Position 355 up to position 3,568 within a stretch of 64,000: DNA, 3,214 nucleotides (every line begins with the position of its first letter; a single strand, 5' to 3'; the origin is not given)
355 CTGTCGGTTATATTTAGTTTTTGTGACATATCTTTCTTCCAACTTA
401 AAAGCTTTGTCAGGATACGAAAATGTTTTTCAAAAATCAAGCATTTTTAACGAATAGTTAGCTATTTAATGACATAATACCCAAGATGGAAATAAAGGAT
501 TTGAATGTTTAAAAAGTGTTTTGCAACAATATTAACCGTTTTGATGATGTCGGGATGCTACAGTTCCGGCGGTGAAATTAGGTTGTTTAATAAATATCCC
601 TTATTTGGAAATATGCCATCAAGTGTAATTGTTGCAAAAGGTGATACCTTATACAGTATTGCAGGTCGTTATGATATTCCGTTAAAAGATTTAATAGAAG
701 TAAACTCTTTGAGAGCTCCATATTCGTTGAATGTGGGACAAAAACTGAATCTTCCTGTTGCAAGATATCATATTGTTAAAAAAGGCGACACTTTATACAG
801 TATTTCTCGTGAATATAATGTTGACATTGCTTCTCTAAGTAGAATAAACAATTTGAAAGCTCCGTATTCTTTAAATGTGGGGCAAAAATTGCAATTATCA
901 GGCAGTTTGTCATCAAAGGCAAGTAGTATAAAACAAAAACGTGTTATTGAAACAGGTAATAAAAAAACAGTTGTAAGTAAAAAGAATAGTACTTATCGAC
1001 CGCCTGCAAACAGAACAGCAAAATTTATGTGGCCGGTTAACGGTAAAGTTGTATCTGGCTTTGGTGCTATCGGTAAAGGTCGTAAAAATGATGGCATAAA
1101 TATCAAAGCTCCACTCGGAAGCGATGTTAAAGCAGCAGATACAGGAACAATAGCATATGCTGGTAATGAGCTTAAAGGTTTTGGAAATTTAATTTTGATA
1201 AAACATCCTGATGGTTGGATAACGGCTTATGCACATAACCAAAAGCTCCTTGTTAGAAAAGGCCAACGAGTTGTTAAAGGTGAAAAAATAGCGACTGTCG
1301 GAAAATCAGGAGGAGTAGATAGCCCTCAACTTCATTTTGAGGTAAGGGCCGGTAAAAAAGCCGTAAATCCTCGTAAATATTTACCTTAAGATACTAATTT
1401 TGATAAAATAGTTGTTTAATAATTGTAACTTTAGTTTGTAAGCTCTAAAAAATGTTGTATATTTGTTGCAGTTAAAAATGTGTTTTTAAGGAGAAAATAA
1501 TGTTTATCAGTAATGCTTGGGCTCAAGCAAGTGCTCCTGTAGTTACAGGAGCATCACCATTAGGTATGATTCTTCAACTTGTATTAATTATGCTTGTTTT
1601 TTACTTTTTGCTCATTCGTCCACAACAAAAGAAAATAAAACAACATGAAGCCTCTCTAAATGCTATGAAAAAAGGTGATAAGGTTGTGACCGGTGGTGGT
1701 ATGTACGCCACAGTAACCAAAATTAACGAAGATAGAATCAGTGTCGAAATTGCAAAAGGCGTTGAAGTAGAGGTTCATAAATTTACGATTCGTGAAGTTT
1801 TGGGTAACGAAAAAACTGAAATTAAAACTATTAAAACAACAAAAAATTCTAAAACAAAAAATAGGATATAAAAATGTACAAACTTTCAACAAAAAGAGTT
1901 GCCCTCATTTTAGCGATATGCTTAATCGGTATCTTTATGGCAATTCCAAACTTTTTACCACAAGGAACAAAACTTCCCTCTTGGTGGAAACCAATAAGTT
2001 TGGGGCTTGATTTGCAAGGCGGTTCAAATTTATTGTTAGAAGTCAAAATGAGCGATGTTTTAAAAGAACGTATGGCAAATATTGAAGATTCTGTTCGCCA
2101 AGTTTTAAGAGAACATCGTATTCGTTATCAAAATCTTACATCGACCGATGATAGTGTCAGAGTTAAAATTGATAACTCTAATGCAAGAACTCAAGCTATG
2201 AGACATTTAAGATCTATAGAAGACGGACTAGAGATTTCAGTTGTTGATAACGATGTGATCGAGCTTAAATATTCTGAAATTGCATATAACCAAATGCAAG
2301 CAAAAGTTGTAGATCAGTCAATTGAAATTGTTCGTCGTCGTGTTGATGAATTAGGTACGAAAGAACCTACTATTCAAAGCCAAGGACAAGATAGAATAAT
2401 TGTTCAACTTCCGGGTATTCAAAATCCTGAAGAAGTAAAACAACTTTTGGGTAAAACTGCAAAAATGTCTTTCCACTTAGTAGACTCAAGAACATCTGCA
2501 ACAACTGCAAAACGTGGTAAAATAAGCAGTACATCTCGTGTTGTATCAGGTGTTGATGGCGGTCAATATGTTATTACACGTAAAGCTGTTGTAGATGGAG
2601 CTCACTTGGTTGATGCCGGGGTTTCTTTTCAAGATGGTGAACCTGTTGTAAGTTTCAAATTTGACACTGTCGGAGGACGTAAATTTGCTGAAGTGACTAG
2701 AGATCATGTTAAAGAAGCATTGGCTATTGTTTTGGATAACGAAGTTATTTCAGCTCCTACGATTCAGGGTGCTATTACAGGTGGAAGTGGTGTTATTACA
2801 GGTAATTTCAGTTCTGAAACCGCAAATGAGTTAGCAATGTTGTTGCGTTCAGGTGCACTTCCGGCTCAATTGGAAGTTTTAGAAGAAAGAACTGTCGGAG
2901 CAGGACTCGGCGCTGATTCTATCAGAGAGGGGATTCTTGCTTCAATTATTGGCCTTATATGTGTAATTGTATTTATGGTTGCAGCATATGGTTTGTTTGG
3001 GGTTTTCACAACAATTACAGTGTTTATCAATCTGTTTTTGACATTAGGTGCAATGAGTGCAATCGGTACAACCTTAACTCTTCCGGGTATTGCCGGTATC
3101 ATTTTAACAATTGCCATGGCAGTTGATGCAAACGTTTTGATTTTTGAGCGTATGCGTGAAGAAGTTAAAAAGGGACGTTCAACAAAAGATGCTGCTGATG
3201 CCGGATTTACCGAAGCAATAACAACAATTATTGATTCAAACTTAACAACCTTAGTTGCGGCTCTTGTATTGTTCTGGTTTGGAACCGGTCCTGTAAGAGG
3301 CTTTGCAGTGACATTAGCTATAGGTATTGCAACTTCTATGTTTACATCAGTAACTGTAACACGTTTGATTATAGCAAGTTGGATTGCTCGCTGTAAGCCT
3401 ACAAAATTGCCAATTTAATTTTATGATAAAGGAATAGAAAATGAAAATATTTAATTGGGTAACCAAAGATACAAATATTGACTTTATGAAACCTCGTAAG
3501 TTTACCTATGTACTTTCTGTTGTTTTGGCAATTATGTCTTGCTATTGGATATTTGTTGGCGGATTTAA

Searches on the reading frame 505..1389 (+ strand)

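Call 36: search_protein_families(library=pfam, proteins=[window:505-1389:+], max_evalue=0.0001)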
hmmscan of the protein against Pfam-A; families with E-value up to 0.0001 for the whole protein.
window:505-1389:+ (294 aa): 3 families
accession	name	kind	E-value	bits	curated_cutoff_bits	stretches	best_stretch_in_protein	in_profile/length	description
PF01476.26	LysM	-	1.3e-30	105.5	20.9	2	89-131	1-42/43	LysM domain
PF01551.29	Peptidase_M23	-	4e-30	104.3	28.7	1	194-289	2-96/96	Peptidase family M23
PF23473.1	LysM3_LYK4_5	-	1.7e-05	25.3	29.3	0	90-118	6-34/48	LYK4/5 LysM3 domain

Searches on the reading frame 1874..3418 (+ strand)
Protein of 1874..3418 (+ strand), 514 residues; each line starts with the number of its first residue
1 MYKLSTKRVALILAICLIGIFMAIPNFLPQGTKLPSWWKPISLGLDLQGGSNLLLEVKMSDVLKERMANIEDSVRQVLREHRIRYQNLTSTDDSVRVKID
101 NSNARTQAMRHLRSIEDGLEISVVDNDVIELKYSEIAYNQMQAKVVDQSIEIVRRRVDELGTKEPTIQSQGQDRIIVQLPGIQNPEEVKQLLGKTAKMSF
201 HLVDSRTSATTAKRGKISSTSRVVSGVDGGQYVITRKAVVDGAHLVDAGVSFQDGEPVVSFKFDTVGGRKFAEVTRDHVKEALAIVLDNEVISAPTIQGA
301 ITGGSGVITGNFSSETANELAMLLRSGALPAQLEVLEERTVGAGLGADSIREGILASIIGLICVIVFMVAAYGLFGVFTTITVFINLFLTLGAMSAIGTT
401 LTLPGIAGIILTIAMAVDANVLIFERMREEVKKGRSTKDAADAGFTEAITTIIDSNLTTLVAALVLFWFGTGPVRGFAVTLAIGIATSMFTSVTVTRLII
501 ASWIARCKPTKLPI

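Call 36: search_protein_families(library=pfam, proteins=[window:1874-3418:+], max_evalue=0.0001)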
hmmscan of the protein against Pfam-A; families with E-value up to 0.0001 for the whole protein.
window:1874-3418:+ (514 aa): 7 families
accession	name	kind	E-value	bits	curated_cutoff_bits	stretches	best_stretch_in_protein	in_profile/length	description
PF22599.2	SecDF_P1_head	-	9.9e-39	132.2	27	1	228-331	9-114/114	SecDF, P1 head subdomain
PF21760.3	SecD_1st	-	1.9e-28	98.1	27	1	146-204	1-59/60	Protein translocase subunit SecDF, P1 domain, N-terminal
PF02355.23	SecD_SecF_C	-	2.9e-18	66.4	20.5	1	332-503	12-186/189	Protein export membrane protein SecD/SecF, C-terminal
PF03176.21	MMPL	-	2e-08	34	20.5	1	354-500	146-299/333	MMPL family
PF00873.25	ACR_tran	-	9.6e-08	30.6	28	1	349-504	332-490/1021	AcrB/AcrD/AcrF family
PF13721.11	SecD-TM1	-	3.8e-05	24.5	30.5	0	67-113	46-92/103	SecD export protein N-terminal TM region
PF07549.19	Sec_GG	-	4.1e-05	23.4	20.3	1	39-60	6-27/28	SecD/SecF GG Motif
